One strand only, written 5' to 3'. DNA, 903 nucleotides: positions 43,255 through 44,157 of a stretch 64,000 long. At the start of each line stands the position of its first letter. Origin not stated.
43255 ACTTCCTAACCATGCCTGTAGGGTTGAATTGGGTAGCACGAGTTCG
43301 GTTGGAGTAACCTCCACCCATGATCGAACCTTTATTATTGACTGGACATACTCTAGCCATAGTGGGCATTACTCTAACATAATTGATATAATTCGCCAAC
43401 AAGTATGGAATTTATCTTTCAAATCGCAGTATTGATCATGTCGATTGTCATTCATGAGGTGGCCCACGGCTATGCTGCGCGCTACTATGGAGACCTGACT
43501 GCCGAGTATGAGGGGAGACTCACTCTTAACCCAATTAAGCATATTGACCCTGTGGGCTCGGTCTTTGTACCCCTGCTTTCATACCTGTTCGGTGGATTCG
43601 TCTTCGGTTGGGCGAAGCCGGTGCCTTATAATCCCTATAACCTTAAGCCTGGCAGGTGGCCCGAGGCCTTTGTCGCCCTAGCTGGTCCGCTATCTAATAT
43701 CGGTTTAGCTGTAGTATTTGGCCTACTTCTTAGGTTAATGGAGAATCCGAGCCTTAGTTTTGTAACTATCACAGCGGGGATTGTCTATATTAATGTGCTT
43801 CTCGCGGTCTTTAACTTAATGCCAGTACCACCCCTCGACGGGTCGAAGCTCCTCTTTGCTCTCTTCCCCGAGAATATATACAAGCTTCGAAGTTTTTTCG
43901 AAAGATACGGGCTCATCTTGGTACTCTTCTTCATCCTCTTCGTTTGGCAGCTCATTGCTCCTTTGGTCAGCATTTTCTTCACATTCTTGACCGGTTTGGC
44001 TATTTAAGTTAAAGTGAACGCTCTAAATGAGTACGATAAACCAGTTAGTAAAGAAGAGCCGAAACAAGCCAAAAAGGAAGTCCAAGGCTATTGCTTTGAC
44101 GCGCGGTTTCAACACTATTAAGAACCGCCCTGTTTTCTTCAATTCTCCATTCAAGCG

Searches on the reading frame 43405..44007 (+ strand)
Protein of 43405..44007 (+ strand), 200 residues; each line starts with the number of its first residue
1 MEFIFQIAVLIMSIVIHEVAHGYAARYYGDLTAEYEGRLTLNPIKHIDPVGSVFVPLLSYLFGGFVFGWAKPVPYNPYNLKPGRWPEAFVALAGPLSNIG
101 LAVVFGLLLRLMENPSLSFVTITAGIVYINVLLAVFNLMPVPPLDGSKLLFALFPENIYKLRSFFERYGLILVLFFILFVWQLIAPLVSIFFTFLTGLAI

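Call 104: search_protein_families(library=pfam, proteins=[window:43405-44007:+], max_evalue=0.001)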
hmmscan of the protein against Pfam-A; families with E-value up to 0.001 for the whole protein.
window:43405-44007:+ (200 aa): 1 family
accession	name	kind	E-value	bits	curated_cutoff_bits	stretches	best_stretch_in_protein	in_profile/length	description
PF02163.28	Peptidase_M50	-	7.9e-17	61.8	27.2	2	119-179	159-219/221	Peptidase family M50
